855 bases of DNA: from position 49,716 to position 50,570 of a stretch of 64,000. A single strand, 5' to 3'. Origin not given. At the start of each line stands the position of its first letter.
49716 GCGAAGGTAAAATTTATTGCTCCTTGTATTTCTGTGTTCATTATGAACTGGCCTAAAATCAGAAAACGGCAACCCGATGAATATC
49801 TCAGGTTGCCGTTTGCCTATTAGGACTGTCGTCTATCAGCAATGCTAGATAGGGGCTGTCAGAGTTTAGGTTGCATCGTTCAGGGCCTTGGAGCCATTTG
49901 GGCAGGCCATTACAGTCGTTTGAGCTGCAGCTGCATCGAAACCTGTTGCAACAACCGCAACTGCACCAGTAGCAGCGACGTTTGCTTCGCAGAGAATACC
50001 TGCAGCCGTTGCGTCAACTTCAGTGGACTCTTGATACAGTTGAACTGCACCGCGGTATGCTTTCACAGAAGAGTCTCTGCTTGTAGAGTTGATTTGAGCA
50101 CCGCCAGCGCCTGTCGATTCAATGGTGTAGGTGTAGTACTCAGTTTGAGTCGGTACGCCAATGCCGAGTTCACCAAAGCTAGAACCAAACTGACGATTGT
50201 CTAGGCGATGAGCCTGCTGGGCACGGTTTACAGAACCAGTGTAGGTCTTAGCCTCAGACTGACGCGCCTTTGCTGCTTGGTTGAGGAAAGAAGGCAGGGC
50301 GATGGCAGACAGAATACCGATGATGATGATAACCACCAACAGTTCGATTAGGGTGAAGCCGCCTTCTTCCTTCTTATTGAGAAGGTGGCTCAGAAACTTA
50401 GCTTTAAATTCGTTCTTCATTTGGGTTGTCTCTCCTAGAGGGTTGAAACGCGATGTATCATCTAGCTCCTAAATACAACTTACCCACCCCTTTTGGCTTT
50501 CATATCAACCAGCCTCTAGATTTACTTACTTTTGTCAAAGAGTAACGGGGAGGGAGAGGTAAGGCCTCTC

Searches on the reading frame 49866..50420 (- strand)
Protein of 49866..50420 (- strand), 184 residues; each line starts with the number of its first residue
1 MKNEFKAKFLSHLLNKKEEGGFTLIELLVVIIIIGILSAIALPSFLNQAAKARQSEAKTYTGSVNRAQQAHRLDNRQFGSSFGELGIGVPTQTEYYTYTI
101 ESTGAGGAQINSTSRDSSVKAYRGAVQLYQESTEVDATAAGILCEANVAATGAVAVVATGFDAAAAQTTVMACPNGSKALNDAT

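Call 6: search_protein_families(library=pfam, proteins=[window:49866-50420:-], max_evalue=0.01)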
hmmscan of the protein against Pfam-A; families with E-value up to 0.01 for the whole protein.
window:49866-50420:- (184 aa): 3 families
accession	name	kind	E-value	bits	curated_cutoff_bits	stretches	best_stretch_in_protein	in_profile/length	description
PF16734.10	Pilin_GH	-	5e-24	85.4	28.9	1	54-158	1-104/114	Type IV pilin-like G and H, putative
PF07963.17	N_methyl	-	2.5e-08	33.6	21.2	1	19-42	4-27/27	Prokaryotic N-terminal methylation motif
PF16732.10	ComP_DUS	-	6.5e-05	24.2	27.3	1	43-113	1-73/87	Type IV minor pilin ComP, DNA uptake sequence receptor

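Call 54: find_related_loci(query=window:49866-50420:-, collection=metagenome_contigs, flank=10000)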
Query window:49866-50420:- (184 aa) in metagenome_contigs; peptide patterns used: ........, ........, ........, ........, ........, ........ (x = any residue, [..] = any of these).
261 stretches matched a pattern; 69 encode a relative of the query (tblastn E <= 1e-3); 69 distinct loci.
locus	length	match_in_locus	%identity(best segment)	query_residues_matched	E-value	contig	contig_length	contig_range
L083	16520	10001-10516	41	1-182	1e-38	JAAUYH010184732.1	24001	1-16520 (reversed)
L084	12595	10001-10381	51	1-126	2e-37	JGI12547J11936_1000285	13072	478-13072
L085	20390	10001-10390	62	1-128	8e-37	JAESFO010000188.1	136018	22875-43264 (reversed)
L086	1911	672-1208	39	1-181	7e-37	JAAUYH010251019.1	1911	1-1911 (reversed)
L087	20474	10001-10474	47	1-160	1e-36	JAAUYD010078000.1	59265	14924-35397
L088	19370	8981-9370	60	1-130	9e-37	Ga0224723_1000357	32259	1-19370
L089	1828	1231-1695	60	1-148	1e-35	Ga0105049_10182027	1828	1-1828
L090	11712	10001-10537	56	1-162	2e-35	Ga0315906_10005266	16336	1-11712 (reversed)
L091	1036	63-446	62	1-126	3e-36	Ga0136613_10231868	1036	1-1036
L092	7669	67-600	55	1-174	9e-34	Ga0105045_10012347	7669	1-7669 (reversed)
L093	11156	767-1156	60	1-128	2e-33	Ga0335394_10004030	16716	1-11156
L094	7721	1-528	56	4-162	2e-33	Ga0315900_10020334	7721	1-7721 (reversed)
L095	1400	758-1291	54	1-161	2e-33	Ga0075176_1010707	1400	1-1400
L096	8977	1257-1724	56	1-149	3e-33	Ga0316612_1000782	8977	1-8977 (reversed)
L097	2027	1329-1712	61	1-126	5e-33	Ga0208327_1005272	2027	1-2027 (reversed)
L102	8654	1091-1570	54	1-153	2e-31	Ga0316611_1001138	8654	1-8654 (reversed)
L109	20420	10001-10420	59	1-141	3e-29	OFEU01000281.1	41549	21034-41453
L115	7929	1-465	54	6-153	4e-28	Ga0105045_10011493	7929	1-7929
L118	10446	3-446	54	6-145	1e-27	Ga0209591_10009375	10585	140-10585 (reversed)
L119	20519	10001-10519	48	1-146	5e-27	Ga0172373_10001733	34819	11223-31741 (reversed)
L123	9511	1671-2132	54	1-146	7e-27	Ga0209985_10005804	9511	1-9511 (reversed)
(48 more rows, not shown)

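Call 61: search_protein_families(library=pfam, proteins=[L115:5151-7349:+, L118:5199-6506:+, L096:6561-7079:+, L088:14058-15098:-, L109:14699-16039:+, L102:6324-8444:-, L094:5411-6391:-, L123:6958-7950:-, L119:15006-16700:-, L092:5343-5939:-], max_evalue=0.0001)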
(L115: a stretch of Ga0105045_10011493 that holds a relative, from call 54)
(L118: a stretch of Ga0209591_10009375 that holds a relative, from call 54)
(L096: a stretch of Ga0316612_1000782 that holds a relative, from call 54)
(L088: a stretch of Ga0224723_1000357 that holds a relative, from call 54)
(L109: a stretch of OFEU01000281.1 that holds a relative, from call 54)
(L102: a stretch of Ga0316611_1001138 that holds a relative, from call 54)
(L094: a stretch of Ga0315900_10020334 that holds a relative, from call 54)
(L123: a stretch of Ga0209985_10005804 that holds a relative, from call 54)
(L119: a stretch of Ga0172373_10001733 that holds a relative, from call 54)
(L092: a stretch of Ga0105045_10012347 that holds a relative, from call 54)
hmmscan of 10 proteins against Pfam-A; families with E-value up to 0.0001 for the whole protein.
L115:5151-7349:+ (732 aa): 2 families
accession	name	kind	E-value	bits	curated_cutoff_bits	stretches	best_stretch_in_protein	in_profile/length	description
PF03407.22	Nucleotid_trans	-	7.6e-15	55.9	22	1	253-435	33-207/208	Nucleotide-diphospho-sugar transferase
PF05050.19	Methyltransf_21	-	2.6e-08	34.6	22.7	1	503-639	1-149/173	Methyltransferase FkbM domain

L118:5199-6506:+ (435 aa): 20 families
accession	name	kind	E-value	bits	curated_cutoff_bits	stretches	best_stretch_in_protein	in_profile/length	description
PF00515.34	TPR_1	-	1.4e-42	142.2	27.8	4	36-69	1-34/34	Tetratricopeptide repeat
PF07719.23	TPR_2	-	1.8e-34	115.4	27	2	71-103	2-34/34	Tetratricopeptide repeat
PF13414.12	TPR_11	-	5.8e-31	106.4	26.8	3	79-116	3-40/42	TPR repeat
PF13181.12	TPR_8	-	1.4e-30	103.2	25.7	2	71-103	2-34/34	Tetratricopeptide repeat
PF13432.12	TPR_16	-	2.6e-29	101.7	32.7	3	42-102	3-63/65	Tetratricopeptide repeat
PF13431.12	TPR_17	-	4.3e-24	83.2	24.4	2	58-90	1-33/34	Tetratricopeptide repeat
PF13424.12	TPR_12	-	2.2e-23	82.7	30.1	3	140-212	5-74/77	Tetratricopeptide repeat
PF13176.12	TPR_7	-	4.9e-17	60.9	27.9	0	38-67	1-32/36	Tetratricopeptide repeat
PF13428.12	TPR_14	-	7.1e-17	60.7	23.5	0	37-77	2-42/44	Tetratricopeptide repeat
PF14559.12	TPR_19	-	4.3e-15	56.2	25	2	80-144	1-64/68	Tetratricopeptide repeat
PF13371.12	TPR_9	-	4.6e-15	55.8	35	1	12-73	5-66/73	Tetratricopeptide repeat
PF23914.1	TPR_CcmH_CycH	-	1.2e-13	51.7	42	1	76-173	56-156/158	Cytochrome c-type biogenesis protein H TPR domain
PF13174.12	TPR_6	-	9.4e-09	35.8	26.3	0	71-102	1-32/33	Tetratricopeptide repeat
PF13374.12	TPR_10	-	2e-08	34.4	27.5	0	36-65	2-31/42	Tetratricopeptide repeat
PF25063.1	ARM_TT21_C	-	1.5e-07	31.9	35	0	104-171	95-162/209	Tetratricopeptide repeat protein 21 C-terminal ARM domain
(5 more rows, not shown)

L096:6561-7079:+ (172 aa): 1 family
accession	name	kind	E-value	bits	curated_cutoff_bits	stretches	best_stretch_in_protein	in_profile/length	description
PF08241.18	Methyltransf_11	-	5.1e-09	37.1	21.2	1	25-81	44-95/95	Methyltransferase domain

L088:14058-15098:- (346 aa): 1 family
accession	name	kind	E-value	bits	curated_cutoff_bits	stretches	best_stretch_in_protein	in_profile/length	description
PF05050.19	Methyltransf_21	-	3.2e-19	70.1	22.7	1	87-218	47-172/173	Methyltransferase FkbM domain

L109:14699-16039:+ (446 aa): 9 families
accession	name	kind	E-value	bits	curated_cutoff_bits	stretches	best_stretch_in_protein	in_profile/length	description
PF13414.12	TPR_11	-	4.3e-15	55.6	26.8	1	241-269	12-40/42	TPR repeat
PF07719.23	TPR_2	-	1.7e-14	53.1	27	1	223-256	1-34/34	Tetratricopeptide repeat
PF00515.34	TPR_1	-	1e-13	50.9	27.8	1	223-256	1-34/34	Tetratricopeptide repeat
PF13431.12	TPR_17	-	6.5e-12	45.2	24.4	1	246-278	2-34/34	Tetratricopeptide repeat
PF13181.12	TPR_8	-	3.3e-10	39.7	25.7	0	223-256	1-34/34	Tetratricopeptide repeat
PF13432.12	TPR_16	-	5.8e-07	30.3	32.7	1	229-284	3-58/65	Tetratricopeptide repeat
PF13428.12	TPR_14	-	8.9e-07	29.4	23.5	0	226-265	4-43/44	Tetratricopeptide repeat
PF14559.12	TPR_19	-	9.6e-07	29.5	25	1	237-281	5-49/68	Tetratricopeptide repeat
PF13424.12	TPR_12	-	2.1e-05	25.1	30.1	0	222-284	2-72/77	Tetratricopeptide repeat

L102:6324-8444:- (706 aa): 2 families
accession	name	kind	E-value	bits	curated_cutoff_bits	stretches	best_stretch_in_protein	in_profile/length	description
PF13524.12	Glyco_trans_1_2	-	4.2e-13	49.9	25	1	272-394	27-142/144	Glycosyl transferase-like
PF08241.18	Methyltransf_11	-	2.3e-05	25.4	21.2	0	436-483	47-93/95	Methyltransferase domain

L094:5411-6391:- (326 aa): 1 family
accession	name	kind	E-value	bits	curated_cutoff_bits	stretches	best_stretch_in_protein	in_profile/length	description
PF05050.19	Methyltransf_21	-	1.1e-18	68.4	22.7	1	74-201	47-171/173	Methyltransferase FkbM domain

L123:6958-7950:- (330 aa): 1 family
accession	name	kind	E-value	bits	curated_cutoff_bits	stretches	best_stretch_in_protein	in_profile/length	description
PF05050.19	Methyltransf_21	-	6.8e-19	69.1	22.7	1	75-203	41-172/173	Methyltransferase FkbM domain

L119:15006-16700:- (564 aa): 5 families
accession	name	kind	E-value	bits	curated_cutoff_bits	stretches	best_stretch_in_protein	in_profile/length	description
PF05050.19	Methyltransf_21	-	2e-18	67.5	22.7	1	78-202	47-172/173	Methyltransferase FkbM domain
PF13649.12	Methyltransf_25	-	2e-08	35.2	27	1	370-453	1-91/97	Methyltransferase domain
PF08242.18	Methyltransf_12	-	6.3e-07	30.5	30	1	371-456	1-93/98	Methyltransferase domain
PF08241.18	Methyltransf_11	-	8.3e-07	30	21.2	1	371-455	1-87/95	Methyltransferase domain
PF13489.12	Methyltransf_23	-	8.4e-07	29.3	27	1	347-467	1-123/164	Methyltransferase domain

L092:5343-5939:- (198 aa): 1 family
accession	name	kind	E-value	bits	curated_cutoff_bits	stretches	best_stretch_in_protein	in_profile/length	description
PF00132.30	Hexapep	-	2.8e-08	33.6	27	1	95-128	1-34/36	Bacterial transferase hexapeptide (six repeats)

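Call 69: search_protein_families(library=ncbifam, proteins=[window:49866-50420:-], max_evalue=0.001)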
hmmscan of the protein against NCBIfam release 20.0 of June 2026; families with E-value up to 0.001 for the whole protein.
window:49866-50420:- (184 aa): 9 families
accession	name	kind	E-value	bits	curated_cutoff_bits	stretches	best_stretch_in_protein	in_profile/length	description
NF041775.1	typeIV_PilA_Myxo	equivalog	1.9e-18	67.2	400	1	19-176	10-160/214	type IV pilin protein PilA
TIGR01710.1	typeII_sec_gspG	equivalog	5.9e-14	52.3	88.85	1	21-81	2-62/134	type II secretion system major pseudopilin GspG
TIGR01708.2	typeII_sec_gspH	equivalog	7e-11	42.4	80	1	20-81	2-64/169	type II secretion system minor pseudopilin GspH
NF040999.1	pilin_ComGC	equivalog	1.2e-09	38.2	75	1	20-81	2-62/84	competence type IV pilus major pilin ComGC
NF007862.0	PRK10574.1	equivalog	4.5e-09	36.6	138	1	18-92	3-78/145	prepilin peptidase-dependent pilin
TIGR02532.1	IV_pilin_GFxxxE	domain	3.7e-07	29.7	16.3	1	21-42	3-24/24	prepilin-type N-terminal cleavage/methylation domain-containing protein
TIGR02596.1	TIGR02596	subfamily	3.6e-06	27.2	70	1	22-77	1-57/196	Verru_Chthon cassette protein D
NF007800.0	PRK10506.1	equivalog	5.3e-05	23.1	158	1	16-57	5-47/163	prepilin peptidase-dependent protein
NF041013.1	T4P_ComGE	equivalog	0.00076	19.5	49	0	21-58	5-42/83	competence type IV pilus minor pilin ComGE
